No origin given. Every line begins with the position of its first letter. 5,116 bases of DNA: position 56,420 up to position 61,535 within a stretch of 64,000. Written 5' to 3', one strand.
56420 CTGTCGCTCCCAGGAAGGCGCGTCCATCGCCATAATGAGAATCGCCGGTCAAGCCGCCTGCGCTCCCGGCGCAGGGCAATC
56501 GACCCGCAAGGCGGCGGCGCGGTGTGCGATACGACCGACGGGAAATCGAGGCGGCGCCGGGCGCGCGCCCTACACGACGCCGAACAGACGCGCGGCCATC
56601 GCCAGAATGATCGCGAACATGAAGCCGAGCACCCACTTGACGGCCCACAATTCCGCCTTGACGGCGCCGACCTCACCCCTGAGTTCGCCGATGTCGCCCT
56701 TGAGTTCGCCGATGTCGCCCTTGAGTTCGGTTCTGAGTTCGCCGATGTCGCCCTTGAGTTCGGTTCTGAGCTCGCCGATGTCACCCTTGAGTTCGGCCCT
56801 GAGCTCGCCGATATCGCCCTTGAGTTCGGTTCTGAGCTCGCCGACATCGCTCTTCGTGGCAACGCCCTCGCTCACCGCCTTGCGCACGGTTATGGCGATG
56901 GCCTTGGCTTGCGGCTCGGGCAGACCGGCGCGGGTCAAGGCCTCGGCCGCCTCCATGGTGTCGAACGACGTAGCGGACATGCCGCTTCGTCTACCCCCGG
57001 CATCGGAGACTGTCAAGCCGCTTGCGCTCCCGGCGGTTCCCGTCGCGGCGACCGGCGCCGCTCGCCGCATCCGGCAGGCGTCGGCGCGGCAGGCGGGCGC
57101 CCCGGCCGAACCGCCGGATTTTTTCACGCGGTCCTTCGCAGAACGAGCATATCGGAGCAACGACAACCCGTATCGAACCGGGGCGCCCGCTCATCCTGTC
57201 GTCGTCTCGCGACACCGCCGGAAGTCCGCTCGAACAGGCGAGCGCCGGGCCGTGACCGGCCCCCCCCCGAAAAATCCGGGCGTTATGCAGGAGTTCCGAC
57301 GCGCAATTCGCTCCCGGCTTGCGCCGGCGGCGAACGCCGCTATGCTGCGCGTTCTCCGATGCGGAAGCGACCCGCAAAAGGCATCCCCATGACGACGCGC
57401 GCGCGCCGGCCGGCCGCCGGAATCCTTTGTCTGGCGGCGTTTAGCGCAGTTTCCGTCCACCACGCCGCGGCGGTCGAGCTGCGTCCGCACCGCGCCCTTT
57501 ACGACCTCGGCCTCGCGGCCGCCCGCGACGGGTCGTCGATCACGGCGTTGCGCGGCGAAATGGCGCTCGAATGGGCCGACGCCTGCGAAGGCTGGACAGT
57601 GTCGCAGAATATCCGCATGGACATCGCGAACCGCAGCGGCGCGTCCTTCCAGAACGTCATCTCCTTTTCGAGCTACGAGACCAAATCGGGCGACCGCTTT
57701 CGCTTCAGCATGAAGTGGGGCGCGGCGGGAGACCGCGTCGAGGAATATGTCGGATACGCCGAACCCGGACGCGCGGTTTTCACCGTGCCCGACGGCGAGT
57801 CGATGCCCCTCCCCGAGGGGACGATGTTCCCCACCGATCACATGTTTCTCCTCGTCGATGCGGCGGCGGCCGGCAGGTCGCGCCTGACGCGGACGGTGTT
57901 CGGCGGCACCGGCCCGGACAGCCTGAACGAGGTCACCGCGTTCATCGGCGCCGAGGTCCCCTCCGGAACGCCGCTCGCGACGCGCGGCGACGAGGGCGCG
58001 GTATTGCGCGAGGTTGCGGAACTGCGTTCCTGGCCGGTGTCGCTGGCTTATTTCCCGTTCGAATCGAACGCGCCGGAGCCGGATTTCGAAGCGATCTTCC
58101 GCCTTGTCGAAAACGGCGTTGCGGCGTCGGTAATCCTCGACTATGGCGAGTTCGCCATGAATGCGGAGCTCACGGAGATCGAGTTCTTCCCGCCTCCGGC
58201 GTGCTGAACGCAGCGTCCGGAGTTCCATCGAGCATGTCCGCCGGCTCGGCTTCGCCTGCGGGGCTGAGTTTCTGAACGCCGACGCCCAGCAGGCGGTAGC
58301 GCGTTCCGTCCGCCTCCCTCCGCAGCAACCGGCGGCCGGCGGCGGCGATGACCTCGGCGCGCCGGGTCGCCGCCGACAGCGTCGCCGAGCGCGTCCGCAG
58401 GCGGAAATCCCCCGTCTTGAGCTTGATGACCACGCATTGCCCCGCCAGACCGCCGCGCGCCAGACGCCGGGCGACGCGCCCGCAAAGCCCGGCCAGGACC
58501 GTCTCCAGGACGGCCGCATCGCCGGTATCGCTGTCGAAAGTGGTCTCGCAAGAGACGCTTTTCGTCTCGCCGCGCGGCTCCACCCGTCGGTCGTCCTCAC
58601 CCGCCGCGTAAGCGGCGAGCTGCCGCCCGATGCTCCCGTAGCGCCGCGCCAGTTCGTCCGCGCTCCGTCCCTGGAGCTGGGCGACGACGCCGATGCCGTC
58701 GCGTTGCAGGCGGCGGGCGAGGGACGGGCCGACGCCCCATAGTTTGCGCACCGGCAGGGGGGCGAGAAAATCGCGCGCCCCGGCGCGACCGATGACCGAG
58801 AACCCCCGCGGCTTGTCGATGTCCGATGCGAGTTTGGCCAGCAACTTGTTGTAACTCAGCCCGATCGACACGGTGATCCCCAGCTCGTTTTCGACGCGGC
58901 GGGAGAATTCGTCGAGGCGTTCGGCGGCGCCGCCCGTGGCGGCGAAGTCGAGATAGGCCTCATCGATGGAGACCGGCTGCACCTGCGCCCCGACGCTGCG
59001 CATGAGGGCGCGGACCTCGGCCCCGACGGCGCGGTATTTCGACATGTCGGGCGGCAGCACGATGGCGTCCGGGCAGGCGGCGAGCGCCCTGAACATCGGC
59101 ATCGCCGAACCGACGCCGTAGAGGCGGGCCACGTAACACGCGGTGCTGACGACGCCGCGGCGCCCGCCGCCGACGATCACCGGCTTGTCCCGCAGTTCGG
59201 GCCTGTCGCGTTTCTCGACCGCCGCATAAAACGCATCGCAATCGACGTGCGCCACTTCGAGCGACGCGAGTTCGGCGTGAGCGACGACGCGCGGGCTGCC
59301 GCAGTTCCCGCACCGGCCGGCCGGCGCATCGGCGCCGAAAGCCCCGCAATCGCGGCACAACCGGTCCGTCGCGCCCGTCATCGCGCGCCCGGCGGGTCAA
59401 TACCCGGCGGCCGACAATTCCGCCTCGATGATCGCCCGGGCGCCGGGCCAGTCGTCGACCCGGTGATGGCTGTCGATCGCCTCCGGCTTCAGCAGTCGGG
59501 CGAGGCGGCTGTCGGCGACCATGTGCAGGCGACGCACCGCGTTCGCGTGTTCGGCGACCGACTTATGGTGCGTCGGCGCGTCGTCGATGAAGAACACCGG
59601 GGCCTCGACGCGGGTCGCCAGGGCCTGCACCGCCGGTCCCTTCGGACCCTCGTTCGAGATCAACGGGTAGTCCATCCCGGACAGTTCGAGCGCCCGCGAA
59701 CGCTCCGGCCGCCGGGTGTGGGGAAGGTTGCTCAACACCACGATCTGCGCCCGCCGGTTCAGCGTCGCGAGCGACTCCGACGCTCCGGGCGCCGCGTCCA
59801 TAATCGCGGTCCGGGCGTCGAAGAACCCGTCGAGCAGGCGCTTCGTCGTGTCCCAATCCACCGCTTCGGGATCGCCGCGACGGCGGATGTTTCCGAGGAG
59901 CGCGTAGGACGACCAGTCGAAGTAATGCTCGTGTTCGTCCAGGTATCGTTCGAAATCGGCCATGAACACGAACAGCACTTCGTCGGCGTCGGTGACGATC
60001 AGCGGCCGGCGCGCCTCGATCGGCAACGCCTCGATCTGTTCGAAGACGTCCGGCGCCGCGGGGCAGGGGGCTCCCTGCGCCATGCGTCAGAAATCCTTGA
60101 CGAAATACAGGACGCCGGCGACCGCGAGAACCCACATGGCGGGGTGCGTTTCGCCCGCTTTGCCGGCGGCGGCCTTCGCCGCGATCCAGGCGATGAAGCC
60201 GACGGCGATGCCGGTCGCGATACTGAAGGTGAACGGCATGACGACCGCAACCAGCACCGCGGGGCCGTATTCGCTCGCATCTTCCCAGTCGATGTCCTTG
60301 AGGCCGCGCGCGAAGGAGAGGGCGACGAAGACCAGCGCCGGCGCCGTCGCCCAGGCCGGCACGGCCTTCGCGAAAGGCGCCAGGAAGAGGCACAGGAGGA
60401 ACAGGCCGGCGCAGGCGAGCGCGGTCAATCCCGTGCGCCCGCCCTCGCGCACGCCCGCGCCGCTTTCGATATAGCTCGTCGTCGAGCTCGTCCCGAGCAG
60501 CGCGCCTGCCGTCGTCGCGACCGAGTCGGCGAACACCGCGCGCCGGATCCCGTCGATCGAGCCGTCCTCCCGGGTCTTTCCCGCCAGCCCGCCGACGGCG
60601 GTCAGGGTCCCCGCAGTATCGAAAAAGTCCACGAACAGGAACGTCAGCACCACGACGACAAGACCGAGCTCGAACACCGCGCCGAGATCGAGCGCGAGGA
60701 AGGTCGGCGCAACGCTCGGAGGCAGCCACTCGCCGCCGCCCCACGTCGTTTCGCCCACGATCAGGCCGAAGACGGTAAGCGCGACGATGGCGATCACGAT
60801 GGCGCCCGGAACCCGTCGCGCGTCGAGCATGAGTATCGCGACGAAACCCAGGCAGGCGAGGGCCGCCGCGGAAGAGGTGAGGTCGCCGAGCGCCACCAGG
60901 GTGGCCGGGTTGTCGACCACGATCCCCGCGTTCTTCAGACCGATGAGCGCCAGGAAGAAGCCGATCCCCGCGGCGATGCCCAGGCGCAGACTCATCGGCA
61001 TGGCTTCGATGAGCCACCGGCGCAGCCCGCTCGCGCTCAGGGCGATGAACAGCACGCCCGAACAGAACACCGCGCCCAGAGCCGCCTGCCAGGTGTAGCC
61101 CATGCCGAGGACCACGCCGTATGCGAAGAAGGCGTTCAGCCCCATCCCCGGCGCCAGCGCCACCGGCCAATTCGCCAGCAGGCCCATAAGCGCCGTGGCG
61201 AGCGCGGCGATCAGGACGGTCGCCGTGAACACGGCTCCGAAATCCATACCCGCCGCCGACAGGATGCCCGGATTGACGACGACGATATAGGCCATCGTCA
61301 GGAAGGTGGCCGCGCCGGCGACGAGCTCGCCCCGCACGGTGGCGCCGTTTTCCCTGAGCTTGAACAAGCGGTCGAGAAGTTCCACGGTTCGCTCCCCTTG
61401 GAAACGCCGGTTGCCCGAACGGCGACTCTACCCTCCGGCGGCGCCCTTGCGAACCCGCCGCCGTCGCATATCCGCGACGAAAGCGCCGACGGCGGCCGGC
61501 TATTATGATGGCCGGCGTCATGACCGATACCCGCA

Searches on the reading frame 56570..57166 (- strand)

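Call 24: search_protein_families(library=pfam, proteins=[window:56570-57166:-], max_evalue=0.001)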
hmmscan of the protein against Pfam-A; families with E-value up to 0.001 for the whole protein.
window:56570-57166:- (198 aa): 2 families
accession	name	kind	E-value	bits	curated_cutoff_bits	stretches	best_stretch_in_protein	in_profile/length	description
PF07798.16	CCDC90-like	-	2.5e-08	34.4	33.5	1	103-190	83-171/175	Coiled-coil domain-containing protein 90-like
PF01442.23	Apolipoprotein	-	1.2e-05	25.6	90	1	107-173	34-104/190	Apolipoprotein A1/A4/E domain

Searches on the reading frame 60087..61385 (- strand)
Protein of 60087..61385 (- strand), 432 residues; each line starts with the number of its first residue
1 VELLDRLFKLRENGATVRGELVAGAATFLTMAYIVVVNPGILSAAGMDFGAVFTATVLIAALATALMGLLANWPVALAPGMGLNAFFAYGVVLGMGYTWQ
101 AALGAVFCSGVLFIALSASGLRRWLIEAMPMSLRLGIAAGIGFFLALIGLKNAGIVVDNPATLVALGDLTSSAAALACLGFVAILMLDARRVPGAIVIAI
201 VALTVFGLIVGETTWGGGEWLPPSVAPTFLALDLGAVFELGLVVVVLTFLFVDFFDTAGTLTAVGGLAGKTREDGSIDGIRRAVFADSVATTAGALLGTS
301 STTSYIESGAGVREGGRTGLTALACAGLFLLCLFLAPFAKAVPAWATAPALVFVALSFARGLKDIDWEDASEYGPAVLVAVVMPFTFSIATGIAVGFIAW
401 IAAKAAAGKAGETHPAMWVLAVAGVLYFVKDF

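Call 24: search_protein_families(library=pfam, proteins=[window:60087-61385:-], max_evalue=0.001)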
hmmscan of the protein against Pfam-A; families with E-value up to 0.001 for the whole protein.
window:60087-61385:- (432 aa): 1 family
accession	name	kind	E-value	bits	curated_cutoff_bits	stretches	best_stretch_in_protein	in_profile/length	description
PF00860.26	Xan_ur_permease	-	4.2e-50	171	27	1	20-394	3-388/389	Permease family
